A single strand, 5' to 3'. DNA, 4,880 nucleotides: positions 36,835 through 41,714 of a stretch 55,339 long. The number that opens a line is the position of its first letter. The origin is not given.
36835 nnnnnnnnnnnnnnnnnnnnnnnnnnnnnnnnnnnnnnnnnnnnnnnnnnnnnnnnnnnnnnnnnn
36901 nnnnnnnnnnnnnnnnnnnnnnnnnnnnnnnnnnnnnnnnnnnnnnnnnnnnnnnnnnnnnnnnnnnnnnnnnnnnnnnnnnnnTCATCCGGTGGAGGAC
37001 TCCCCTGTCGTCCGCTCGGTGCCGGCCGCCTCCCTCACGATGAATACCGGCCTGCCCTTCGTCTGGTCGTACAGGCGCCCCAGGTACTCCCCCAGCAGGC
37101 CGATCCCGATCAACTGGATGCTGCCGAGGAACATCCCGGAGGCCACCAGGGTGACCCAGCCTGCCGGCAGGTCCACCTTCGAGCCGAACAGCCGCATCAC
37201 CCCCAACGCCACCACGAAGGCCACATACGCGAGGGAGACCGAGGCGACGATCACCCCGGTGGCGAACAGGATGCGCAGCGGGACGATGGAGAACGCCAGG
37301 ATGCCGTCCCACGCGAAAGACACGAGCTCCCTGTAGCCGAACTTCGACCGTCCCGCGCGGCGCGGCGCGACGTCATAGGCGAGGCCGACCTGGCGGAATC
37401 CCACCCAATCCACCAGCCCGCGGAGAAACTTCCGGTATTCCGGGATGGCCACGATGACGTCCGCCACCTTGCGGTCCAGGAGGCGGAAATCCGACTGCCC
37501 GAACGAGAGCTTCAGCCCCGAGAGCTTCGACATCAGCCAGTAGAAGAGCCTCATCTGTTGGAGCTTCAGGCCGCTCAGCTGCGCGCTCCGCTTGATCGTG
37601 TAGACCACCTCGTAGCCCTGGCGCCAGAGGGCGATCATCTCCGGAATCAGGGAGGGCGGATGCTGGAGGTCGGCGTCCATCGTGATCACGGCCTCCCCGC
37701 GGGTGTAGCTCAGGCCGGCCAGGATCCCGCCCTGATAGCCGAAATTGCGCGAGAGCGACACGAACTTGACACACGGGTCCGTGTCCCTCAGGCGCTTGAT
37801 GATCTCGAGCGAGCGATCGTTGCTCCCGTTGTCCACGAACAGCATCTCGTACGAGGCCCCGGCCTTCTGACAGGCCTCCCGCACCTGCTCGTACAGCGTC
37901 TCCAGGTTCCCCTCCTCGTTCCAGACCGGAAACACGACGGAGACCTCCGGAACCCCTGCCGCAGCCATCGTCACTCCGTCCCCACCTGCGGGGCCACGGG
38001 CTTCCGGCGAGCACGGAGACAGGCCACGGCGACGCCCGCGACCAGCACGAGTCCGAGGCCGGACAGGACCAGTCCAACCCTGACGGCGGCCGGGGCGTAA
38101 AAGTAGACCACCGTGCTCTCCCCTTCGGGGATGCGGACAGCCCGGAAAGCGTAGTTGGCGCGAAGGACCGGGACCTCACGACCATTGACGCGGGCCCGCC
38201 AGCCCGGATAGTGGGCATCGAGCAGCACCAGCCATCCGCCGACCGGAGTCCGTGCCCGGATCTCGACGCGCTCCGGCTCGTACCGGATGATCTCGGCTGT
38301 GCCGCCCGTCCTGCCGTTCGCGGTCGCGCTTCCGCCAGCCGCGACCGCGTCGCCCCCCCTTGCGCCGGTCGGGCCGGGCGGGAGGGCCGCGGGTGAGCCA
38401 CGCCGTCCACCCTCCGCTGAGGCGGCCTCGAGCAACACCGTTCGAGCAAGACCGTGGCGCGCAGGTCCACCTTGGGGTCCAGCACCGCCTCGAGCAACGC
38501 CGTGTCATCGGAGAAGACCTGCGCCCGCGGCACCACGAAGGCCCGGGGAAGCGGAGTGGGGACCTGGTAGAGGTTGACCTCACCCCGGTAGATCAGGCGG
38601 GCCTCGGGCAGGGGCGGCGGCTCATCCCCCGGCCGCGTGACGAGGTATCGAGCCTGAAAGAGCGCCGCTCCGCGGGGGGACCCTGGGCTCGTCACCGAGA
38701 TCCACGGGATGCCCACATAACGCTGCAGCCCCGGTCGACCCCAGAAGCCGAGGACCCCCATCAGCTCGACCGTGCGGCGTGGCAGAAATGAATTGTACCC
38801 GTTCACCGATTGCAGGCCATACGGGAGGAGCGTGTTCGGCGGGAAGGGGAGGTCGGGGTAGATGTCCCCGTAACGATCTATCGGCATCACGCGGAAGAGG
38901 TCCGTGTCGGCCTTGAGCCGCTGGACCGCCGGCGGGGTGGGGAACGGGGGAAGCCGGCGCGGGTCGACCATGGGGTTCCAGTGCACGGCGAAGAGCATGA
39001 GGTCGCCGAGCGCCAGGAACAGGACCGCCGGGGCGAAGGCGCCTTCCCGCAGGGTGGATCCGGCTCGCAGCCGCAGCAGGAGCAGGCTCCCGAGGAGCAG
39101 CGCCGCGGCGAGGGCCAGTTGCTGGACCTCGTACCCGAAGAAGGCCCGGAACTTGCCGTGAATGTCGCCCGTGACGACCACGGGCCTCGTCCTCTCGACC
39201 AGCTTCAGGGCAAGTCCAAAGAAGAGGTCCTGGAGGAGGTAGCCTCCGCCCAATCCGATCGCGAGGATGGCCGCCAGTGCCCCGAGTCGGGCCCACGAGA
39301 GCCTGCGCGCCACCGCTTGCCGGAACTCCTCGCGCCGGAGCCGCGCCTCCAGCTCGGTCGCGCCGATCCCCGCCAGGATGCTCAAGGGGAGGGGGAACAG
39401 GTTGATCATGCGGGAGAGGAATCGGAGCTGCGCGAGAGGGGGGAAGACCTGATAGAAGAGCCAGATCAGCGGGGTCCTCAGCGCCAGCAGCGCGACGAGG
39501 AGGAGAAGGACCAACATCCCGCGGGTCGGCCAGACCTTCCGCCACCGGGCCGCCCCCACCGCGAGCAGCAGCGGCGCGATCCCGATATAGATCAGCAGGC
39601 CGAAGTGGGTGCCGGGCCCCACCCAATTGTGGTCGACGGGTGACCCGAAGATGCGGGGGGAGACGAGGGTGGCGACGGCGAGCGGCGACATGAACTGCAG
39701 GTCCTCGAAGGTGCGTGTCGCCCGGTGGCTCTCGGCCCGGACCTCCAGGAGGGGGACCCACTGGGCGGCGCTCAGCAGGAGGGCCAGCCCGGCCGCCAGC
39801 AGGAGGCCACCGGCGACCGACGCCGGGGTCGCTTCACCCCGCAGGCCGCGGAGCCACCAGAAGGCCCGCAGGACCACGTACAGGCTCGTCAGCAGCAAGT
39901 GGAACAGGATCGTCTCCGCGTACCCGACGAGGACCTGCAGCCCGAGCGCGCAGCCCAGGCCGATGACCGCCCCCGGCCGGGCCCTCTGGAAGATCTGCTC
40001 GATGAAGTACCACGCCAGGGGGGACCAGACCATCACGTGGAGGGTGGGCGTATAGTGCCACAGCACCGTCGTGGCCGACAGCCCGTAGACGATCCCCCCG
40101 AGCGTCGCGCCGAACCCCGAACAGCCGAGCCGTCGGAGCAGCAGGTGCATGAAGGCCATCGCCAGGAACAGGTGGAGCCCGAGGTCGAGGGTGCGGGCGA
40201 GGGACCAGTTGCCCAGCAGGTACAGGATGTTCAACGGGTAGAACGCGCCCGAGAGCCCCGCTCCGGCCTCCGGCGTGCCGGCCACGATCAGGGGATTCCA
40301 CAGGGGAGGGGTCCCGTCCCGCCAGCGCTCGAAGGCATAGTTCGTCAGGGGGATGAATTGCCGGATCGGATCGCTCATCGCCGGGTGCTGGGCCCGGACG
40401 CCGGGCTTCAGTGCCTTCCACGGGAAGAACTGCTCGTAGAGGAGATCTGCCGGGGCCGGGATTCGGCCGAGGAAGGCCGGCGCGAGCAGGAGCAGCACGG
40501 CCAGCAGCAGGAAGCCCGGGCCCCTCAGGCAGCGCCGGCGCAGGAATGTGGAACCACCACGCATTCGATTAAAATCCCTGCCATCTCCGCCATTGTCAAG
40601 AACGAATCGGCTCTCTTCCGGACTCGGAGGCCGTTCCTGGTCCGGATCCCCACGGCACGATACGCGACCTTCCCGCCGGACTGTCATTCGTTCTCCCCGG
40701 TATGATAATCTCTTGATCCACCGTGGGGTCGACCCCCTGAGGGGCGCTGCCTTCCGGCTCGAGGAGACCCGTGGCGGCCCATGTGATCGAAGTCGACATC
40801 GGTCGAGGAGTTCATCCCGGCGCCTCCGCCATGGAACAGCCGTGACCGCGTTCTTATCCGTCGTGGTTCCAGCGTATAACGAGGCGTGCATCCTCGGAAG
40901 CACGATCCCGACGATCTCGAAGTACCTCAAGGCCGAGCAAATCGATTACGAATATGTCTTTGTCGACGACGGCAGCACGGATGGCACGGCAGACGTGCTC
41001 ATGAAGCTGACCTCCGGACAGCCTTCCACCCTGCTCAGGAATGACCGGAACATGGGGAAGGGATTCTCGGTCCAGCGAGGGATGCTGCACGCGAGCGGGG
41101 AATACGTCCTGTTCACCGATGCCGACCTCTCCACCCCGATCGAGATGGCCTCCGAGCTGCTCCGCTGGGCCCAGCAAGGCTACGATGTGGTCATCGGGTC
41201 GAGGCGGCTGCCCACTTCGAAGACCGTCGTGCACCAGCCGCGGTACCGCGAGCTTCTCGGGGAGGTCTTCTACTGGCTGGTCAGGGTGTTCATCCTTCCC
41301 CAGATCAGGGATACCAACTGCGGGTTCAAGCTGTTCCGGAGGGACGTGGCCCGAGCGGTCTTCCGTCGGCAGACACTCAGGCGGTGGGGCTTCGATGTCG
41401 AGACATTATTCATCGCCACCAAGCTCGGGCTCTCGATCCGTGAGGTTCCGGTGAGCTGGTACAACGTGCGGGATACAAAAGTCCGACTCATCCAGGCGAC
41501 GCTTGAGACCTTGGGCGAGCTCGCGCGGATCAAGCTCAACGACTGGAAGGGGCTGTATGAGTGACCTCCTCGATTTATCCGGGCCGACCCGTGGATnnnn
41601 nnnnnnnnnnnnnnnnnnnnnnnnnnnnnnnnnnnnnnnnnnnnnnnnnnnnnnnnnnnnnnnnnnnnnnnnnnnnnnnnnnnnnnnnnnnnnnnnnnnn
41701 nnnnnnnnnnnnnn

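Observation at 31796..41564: Envelope glycosylation island: two inverted YfhO GT-C paralogs around a GtrB/CsbB-like lipid-carrier glycosyltransferase and a dedicated NDP-sugar pathway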

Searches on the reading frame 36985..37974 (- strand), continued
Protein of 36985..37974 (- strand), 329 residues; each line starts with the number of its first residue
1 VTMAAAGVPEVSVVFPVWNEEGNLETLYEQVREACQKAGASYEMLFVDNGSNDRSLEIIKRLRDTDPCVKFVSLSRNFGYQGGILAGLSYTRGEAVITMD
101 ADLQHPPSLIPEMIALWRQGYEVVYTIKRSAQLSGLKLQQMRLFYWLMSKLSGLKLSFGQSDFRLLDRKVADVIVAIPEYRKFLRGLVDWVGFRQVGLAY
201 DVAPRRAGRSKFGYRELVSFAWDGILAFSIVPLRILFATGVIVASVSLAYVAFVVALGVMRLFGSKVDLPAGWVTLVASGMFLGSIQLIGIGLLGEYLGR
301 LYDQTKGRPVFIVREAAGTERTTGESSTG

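Call 53: find_related_loci(query=window:36985-37974:-, collection=genome_contigs, flank=10000)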
Query window:36985-37974:- (329 aa) in genome_contigs; peptide patterns used: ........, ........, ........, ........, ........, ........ (x = any residue, [..] = any of these).
599 stretches matched a pattern (row limit reached: there are more); 554 encode a relative of the query (tblastn E <= 1e-3); the best 80 are kept; 80 distinct loci.
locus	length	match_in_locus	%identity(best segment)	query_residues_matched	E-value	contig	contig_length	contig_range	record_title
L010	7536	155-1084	64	9-318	3e-129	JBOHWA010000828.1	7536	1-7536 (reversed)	MAG: Candidatus Binatia bacterium isolate H1-B2_metabat2.bin.22_sub k127_222078, whole genome shotgun sequence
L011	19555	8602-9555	61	4-321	5e-129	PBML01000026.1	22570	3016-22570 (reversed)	MAG: Acidobacteria bacterium isolate SP213 24170, whole genome shotgun sequence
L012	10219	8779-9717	62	9-321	2e-128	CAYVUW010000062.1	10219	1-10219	MAG TPA_asm: uncultured Acidobacteriota bacterium isolate SRP092796_co5_800 genome assembly, contig: NODE_11999_length_1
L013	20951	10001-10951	59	9-323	6e-126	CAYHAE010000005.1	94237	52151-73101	MAG TPA_asm: uncultured Planctomycetia bacterium isolate ERP119294_co1_439 genome assembly, contig: NODE_223_length_9423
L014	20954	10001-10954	59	6-323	2e-124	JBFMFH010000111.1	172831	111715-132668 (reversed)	MAG: Acidobacteriota bacterium isolate MAG266 MAG266_111, whole genome shotgun sequence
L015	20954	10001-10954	59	11-326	1e-123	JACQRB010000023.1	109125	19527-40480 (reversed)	MAG: Candidatus Omnitrophota bacterium isolate NC_groundwater_1348_Ag_S-0.2um_64_53 S_p2_S4_coassembly_k141_1043002, who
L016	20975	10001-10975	59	5-327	6e-121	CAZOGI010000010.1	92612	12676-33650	MAG TPA_asm: uncultured Planctomycetales bacterium isolate binchicken_co115_127 genome assembly, contig: NODE_453_length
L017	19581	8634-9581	57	10-323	2e-120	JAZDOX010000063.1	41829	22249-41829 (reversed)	MAG: Candidatus Omnitrophota bacterium isolate MEGAHIT-group-0.801 k141_16277443, whole genome shotgun sequence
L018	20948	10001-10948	55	9-322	6e-118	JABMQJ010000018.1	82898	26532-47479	MAG: Candidatus Omnitrophota bacterium isolate bin.346 k141_3495174, whole genome shotgun sequence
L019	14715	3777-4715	58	10-320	2e-117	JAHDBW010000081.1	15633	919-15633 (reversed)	MAG: Anaerolineales bacterium isolate MAG-12 RZ_10761, whole genome shotgun sequence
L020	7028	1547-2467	58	11-317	3e-117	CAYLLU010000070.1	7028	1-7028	MAG TPA_asm: uncultured Dehalococcoidia bacterium isolate SRP092796_co3_889 genome assembly, contig: NODE_26402_length_7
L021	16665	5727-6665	56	7-317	3e-116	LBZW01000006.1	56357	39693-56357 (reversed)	MAG: Candidatus Nomurabacteria bacterium GW2011_GWA2_40_9 UU24_C0006, whole genome shotgun sequence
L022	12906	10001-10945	52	11-326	4e-114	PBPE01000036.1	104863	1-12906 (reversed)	MAG: Dehalococcoidia bacterium isolate RS371 25280, whole genome shotgun sequence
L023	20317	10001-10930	53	8-316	1e-113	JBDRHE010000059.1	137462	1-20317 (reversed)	MAG: Candidatus Omnitrophota bacterium isolate MEGAHIT-group-1.488 k141_2262509, whole genome shotgun sequence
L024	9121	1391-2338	53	11-327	2e-112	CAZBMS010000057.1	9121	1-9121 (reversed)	MAG TPA_asm: uncultured Dehalococcoidia bacterium isolate ERP001736_co1_76 genome assembly, contig: NODE_4640_length_912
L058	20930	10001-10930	43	9-322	4e-80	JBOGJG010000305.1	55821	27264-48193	MAG: Acidobacteriota bacterium isolate M3-S_metawrap_bin.129 k127_363130, whole genome shotgun sequence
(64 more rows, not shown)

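Call 60: search_protein_families(library=pfam, proteins=[L006:6017-7948:+, L009:2399-4225:+, L007:6046-7617:+, L008:14327-16312:+, L007:11593-12465:+], max_evalue=0.1)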
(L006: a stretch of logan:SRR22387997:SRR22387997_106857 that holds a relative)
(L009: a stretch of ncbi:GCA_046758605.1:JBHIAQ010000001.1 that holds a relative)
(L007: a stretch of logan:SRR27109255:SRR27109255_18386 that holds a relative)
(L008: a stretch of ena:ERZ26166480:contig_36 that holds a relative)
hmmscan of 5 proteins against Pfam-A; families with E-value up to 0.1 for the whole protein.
L006:6017-7948:+ (643 aa): 0 families

L009:2399-4225:+ (608 aa): 0 families

L007:6046-7617:+ (523 aa): 1 family
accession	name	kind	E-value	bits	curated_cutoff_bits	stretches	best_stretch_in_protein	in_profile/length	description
PF13231.12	PMT_2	-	2e-15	57.8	26.1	1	78-233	2-157/160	Dolichyl-phosphate-mannose-protein mannosyltransferase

L008:14327-16312:+ (661 aa): 1 family
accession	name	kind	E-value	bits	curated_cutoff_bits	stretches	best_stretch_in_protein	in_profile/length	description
PF13231.12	PMT_2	-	6.9e-06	26.8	26.1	1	110-222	24-132/160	Dolichyl-phosphate-mannose-protein mannosyltransferase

L007:11593-12465:+ (290 aa): 1 family
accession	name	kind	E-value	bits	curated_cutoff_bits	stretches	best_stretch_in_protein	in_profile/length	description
PF04794.17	YdjC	-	2.6e-66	224.7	29.7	1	10-275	1-265/266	YdjC-like protein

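Call 79: search_protein_families(library=pfam, proteins=[L058:3661-4929:+, L058:4956-7310:+, L058:7452-9971:-, L058:9956-10936:+, L058:10933-11802:+, L058:11765-12853:-, L058:12853-13824:-], max_evalue=0.001)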
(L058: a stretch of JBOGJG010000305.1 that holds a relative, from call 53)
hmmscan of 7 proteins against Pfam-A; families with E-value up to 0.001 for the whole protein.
L058:3661-4929:+ (422 aa): 8 families
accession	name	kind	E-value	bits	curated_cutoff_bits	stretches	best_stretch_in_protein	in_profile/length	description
PF01494.25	FAD_binding_3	-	1.9e-20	73.8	22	1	7-357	2-339/349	FAD binding domain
PF01266.30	DAO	-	1.8e-09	38.1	27.9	1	8-41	1-34/353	FAD dependent oxidoreductase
PF13450.12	NAD_binding_8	-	1.1e-07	32.4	21.9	1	11-39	1-29/68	NAD(P)-binding Rossmann-like domain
PF04820.20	Trp_halogenase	-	4.1e-07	29.6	21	1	8-65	1-61/458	Tryptophan halogenase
PF08491.16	SE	-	3.1e-05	23.6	20.1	0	296-357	125-188/276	Squalene epoxidase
PF07992.20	Pyr_redox_2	-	6.7e-05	22.9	26.1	1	7-176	1-112/291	Pyridine nucleotide-disulphide oxidoreductase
PF00890.30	FAD_binding_2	-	0.00019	21.2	20.4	1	8-42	1-35/414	FAD binding domain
PF01134.28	GIDA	-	0.00086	18.9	22.1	0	8-36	1-29/391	Glucose inhibited division protein A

L058:4956-7310:+ (784 aa): 1 family
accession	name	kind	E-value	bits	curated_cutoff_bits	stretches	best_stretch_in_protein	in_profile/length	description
PF09586.16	YfhO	-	2.2e-21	76.4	28.5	2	684-754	763-834/835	Bacterial membrane protein YfhO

L058:7452-9971:- (839 aa): 1 family
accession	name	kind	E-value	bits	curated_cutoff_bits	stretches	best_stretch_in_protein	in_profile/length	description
PF18986.5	DUF5719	-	1.6e-07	31.2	26.2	0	723-786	41-105/319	Family of unknown function (DUF5719)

L058:9956-10936:+ (326 aa): 2 families
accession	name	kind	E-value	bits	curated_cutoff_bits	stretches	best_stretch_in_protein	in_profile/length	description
PF00535.33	Glycos_transf_2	-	6e-34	117.8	23.3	1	19-179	1-164/168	Glycosyl transferase family 2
PF10111.15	Glyco_tranf_2_2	-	0.00045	20.2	27.3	1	19-110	1-92/276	Glycosyltransferase like family 2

L058:10933-11802:+ (289 aa): 5 families
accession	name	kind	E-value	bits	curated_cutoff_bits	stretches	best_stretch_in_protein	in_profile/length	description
PF13489.12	Methyltransf_23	-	4.5e-21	75.7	27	1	77-229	11-163/164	Methyltransferase domain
PF08241.18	Methyltransf_11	-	4.3e-10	40.5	21.2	1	94-182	2-95/95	Methyltransferase domain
PF13649.12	Methyltransf_25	-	2.3e-08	35.1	27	1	93-178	2-97/97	Methyltransferase domain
PF08242.18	Methyltransf_12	-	1.4e-07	32.6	30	1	93-180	1-98/98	Methyltransferase domain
PF13847.12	Methyltransf_31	-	1.4e-05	25.3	27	1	89-187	4-115/145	Methyltransferase domain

L058:11765-12853:- (362 aa): 1 family
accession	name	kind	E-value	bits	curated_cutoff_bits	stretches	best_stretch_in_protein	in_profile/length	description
PF00962.28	A_deaminase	-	1.3e-67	228.7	27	1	31-347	1-324/330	Adenosine deaminase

L058:12853-13824:- (323 aa): 2 families
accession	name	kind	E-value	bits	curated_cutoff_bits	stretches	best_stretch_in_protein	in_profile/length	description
PF00392.27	GntR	-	1e-14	54.3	27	1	24-85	2-63/64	Bacterial regulatory proteins, gntR family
PF02082.26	Rrf2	-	7.1e-05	23.4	30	1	40-88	17-67/132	Iron-dependent Transcriptional regulator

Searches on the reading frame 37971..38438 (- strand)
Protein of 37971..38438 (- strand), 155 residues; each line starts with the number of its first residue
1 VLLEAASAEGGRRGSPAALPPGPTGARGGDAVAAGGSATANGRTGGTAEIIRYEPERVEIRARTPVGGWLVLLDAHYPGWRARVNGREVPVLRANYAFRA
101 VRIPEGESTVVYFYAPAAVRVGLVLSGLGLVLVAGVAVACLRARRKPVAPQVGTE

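Call 6: search_protein_families(library=pfam, proteins=[window:37971-38438:-], max_evalue=0.01)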
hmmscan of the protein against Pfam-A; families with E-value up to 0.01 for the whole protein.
window:37971-38438:- (155 aa): 1 family
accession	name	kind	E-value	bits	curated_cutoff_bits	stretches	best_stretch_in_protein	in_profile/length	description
PF09586.16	YfhO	-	7e-09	35.1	28.5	1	76-126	785-835/835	Bacterial membrane protein YfhO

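Call 7: search_protein_families(library=ncbifam, proteins=[window:37971-38438:-], max_evalue=0.001)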
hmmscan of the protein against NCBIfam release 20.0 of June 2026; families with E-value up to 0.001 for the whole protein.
window:37971-38438:- (155 aa): 1 family
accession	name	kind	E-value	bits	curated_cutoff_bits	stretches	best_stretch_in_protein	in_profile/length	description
NF047590.1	GlcsyltransPgfM2Strep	equivalog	0.00016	20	1500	1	78-134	818-874/884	glycosyltransferase PgfM2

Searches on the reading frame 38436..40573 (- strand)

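Call 6: search_protein_families(library=pfam, proteins=[window:38436-40573:-], max_evalue=0.01)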
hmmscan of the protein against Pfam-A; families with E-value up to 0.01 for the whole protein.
window:38436-40573:- (712 aa): 1 family
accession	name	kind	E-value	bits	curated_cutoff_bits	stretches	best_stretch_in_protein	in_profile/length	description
PF09586.16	YfhO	-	0.00018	20.5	28.5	0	111-407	76-359/835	Bacterial membrane protein YfhO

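Call 7: search_protein_families(library=ncbifam, proteins=[window:38436-40573:-], max_evalue=0.001)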
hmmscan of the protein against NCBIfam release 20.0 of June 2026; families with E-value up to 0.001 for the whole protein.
window:38436-40573:- (712 aa): 0 families

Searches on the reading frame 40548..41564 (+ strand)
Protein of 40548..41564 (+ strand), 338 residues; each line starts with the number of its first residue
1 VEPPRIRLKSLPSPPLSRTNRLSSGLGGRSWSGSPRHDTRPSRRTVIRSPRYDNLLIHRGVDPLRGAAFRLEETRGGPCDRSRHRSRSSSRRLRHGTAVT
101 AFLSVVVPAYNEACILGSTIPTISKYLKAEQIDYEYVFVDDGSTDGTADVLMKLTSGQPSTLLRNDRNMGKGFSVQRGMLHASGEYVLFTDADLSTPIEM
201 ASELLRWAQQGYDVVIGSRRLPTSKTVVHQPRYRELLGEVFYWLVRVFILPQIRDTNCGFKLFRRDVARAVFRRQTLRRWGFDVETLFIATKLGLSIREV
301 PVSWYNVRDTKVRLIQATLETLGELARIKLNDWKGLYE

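Call 6: search_protein_families(library=pfam, proteins=[window:40548-41564:+], max_evalue=0.01)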
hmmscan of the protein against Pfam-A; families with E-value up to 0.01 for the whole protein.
window:40548-41564:+ (338 aa): 4 families
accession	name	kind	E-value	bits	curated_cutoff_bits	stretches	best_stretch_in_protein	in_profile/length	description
PF00535.33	Glycos_transf_2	-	3.3e-28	99.1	23.3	1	104-271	1-167/168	Glycosyl transferase family 2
PF13641.12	Glyco_tranf_2_3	-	3e-06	27.9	27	1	103-232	3-136/230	Glycosyltransferase like family 2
PF10111.15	Glyco_tranf_2_2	-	3.2e-06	27.3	27.3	1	105-201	2-99/276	Glycosyltransferase like family 2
PF13704.12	Glyco_tranf_2_4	-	0.0044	17.9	27.5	1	136-193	22-81/98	Glycosyl transferase family 2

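Call 7: search_protein_families(library=ncbifam, proteins=[window:40548-41564:+], max_evalue=0.001)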
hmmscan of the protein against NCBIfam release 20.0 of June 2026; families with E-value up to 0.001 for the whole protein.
window:40548-41564:+ (338 aa): 20 families
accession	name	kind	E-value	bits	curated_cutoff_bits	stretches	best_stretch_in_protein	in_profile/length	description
NF047588.1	GlcsyltransPgfSStrep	equivalog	8.3e-22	77.8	500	1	103-276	3-172/308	glycosyltransferase PgfS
NF007986.1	PRK10714.1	equivalog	2.2e-17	63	529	1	103-273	8-174/316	undecaprenyl-phosphate 4-deoxy-4-formamido-L-arabinose transferase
NF041875.1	EPS_EpsD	equivalog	1.7e-15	57.2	370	1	103-223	1-120/325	exopolysaccharide biosynthesis glycosyltransferase EpsD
TIGR03937.1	PgaC_IcaA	equivalog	2.8e-14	52.9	422.3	1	96-194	40-136/407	poly-beta-1,6-N-acetyl-D-glucosamine synthase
NF041391.1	DPhHxTase_Halo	equivalog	2.4e-13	49.5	375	1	109-306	3-185/213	dolichyl-phosphate hexose transferase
NF007482.0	PRK10073.1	equivalog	1.2e-12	47.5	423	1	100-211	5-113/334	glycosyltransferase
TIGR04182.1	glyco_TIGR04182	equivalog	2.6e-12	46.7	325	1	104-311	3-200/293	S-layer glycoprotein N-glycosyltransferase AglJ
NF010496.0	PRK13915.1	equivalog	2.1e-11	43.5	262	1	82-198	13-131/307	glucosyl-3-phosphoglycerate synthase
TIGR04283.1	glyco_like_mftF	equivalog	2.3e-11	43.7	182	1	103-209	1-98/221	TIGR04283 family arsenosugar biosynthesis glycosyltransferase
NF058614.1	PPMAGASynPpgS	equivalog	2.4e-11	43.5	370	1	105-270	4-164/226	polyprenyl-phospho-N-acetylgalactosaminyl synthase PpgS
NF050050.1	ProtGlycPglI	equivalog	9.7e-09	35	500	1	101-218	2-118/306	GalNAc(5)-diNAcBac-PP-undecaprenol beta-1,3-glucosyltransferase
NF038302.1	EPS_HpsE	equivalog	1.2e-08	34.3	300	1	103-195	3-98/307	hormogonium polysaccharide biosynthesis glycosyltransferase HpsE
TIGR03965.1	mycofact_glyco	equivalog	8.5e-08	31.5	280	1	102-195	75-166/467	mycofactocin biosynthesis glycosyltransferase MftF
TIGR03469.1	HpnB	hypoth_equivalog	1.6e-07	30.7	379.25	1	103-210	46-162/386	hopene-associated glycosyltransferase HpnB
NF047683.1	TeichurnBiosyTuaG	equivalog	4.3e-07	29.8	400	1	102-194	7-97/252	teichuronic acid biosynthesis protein TuaG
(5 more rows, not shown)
